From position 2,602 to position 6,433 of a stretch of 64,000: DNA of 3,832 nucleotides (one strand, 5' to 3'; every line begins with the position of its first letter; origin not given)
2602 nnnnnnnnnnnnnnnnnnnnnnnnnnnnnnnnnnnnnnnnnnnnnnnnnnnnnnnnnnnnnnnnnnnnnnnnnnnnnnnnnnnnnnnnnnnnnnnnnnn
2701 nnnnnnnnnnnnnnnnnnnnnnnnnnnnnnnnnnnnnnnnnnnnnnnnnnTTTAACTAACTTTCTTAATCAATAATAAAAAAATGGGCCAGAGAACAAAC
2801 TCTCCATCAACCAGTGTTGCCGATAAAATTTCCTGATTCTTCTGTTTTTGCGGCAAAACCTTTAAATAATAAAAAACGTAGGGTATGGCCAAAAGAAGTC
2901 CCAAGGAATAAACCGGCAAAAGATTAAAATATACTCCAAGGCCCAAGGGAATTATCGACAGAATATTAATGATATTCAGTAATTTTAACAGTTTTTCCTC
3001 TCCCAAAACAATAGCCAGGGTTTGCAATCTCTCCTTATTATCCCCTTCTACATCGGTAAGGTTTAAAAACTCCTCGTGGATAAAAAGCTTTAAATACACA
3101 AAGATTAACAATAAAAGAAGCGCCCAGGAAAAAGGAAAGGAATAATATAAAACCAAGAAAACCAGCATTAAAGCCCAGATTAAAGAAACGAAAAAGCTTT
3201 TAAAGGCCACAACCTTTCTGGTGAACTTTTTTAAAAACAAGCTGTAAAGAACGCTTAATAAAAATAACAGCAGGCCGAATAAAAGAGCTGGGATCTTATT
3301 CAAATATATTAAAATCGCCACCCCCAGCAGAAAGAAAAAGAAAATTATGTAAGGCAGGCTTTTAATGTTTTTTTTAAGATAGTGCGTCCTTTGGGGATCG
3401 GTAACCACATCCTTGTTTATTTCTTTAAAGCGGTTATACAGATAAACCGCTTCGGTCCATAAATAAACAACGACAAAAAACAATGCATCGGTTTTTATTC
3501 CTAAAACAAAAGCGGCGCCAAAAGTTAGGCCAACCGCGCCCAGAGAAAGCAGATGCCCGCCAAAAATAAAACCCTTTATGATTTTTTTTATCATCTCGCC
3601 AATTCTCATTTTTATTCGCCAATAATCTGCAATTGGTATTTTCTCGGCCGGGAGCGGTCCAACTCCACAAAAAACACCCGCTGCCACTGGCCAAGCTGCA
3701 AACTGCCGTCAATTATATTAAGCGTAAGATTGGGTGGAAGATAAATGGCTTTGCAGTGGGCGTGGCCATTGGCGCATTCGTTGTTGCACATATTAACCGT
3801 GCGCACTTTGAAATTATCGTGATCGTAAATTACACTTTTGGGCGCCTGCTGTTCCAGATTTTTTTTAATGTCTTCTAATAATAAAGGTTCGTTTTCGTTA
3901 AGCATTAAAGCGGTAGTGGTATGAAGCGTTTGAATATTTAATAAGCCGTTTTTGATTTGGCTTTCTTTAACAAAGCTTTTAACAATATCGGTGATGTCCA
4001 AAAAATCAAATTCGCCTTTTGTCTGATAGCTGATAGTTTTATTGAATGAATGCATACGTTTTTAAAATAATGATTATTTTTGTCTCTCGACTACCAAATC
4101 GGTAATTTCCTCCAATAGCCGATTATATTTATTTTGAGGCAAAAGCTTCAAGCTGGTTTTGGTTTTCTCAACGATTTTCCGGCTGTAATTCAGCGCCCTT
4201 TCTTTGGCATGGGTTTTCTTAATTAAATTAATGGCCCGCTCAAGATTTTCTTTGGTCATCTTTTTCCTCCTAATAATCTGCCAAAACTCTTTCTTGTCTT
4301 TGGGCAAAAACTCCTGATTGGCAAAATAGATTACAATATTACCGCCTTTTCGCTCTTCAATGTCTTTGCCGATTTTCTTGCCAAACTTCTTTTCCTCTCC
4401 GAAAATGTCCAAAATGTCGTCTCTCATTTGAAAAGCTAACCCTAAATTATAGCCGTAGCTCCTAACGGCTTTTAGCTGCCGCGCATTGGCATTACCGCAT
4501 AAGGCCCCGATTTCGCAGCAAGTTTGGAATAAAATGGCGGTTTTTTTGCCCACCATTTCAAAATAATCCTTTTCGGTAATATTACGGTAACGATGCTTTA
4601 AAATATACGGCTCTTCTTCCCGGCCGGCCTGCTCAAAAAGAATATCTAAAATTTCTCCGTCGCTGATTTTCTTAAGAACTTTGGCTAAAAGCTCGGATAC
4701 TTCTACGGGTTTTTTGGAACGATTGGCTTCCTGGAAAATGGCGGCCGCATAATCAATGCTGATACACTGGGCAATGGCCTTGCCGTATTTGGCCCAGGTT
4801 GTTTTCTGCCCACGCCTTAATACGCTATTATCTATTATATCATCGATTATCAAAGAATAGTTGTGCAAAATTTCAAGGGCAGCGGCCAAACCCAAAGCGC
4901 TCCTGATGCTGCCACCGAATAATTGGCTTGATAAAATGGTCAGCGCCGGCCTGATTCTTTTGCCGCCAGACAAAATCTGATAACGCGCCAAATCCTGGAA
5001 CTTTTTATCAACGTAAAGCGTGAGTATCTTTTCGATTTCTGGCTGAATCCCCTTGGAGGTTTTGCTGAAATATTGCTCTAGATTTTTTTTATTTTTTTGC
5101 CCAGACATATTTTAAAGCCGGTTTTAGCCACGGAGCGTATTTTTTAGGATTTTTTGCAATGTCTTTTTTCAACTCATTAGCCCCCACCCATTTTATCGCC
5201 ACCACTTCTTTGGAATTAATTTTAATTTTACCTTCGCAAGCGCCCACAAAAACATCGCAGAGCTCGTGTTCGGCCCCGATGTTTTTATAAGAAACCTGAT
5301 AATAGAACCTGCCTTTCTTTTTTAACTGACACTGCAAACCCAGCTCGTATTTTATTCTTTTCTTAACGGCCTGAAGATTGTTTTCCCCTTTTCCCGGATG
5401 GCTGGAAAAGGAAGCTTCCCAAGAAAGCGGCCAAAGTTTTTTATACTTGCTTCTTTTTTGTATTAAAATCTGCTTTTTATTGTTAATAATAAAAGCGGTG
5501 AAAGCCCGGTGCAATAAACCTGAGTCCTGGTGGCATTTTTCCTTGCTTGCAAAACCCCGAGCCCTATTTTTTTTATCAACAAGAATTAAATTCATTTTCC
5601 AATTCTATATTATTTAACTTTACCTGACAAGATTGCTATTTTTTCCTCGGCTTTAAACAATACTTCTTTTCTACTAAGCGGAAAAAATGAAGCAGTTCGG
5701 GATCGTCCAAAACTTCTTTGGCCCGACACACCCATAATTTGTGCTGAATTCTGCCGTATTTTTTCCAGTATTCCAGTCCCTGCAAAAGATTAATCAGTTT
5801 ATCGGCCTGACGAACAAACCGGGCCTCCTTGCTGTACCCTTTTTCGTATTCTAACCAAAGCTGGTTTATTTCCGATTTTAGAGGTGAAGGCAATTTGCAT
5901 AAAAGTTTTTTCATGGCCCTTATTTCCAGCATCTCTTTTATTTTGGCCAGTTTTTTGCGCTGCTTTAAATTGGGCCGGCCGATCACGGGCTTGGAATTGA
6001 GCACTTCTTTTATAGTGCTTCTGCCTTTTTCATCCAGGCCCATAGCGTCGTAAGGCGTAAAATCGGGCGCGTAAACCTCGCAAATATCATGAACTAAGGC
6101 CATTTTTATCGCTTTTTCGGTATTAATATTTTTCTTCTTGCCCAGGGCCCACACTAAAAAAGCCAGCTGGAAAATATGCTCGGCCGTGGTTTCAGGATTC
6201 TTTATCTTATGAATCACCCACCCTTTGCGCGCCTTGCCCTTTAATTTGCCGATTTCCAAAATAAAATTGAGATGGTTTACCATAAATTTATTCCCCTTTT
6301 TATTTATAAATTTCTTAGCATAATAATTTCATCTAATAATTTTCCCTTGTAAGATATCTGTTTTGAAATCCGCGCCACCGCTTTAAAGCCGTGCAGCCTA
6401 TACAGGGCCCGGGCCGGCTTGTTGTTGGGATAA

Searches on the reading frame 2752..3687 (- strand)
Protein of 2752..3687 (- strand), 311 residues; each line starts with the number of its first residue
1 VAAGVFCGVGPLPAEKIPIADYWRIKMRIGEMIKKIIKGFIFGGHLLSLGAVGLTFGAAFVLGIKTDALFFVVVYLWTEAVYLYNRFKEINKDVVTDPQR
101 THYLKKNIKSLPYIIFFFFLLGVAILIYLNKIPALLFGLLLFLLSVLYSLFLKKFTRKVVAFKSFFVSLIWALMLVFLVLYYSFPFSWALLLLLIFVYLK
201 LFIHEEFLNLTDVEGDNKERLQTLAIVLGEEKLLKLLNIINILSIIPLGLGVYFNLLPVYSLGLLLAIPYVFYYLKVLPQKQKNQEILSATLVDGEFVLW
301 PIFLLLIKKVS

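Call 45: search_protein_families(library=pfam, proteins=[window:2752-3687:-], max_evalue=0.00001)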
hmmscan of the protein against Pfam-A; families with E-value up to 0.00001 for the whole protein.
window:2752-3687:- (311 aa): 1 family
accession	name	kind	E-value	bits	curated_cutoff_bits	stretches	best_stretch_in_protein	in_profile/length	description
PF01040.23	UbiA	-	1.5e-18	67.4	34.2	1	51-284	6-237/250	UbiA prenyltransferase family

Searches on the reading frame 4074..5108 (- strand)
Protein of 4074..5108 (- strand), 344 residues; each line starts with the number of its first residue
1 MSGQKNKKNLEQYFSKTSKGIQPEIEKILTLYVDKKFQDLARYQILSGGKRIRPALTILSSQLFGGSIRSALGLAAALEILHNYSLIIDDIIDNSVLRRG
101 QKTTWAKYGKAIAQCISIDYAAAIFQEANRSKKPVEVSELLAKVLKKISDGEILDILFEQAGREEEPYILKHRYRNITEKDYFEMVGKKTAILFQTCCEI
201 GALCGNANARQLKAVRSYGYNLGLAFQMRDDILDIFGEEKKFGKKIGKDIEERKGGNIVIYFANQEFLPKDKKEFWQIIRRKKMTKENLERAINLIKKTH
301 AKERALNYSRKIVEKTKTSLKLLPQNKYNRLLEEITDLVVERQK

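Call 45: search_protein_families(library=pfam, proteins=[window:4074-5108:-], max_evalue=0.00001)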
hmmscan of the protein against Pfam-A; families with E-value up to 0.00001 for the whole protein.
window:4074-5108:- (344 aa): 1 family
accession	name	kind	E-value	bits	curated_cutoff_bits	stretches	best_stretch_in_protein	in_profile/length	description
PF00348.22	polyprenyl_synt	-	3.3e-61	207.1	27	1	35-295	2-250/251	Polyprenyl synthetase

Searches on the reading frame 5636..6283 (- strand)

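Call 46: search_protein_families(library=pfam, proteins=[window:5636-6283:-], max_evalue=0.00001)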
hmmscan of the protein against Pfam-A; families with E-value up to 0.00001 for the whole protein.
window:5636-6283:- (215 aa): 3 families
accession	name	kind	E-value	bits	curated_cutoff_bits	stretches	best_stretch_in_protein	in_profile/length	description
PF13023.12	HD_3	-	1.7e-31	109.8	22.5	2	11-88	1-80/165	HD domain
PF12917.13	YfbR-like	-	2.8e-10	40.6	25.9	0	22-75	15-74/182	5'-deoxynucleotidase YfbR-like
PF01966.28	HD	-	6.9e-09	36.5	22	1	33-165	1-115/116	HD domain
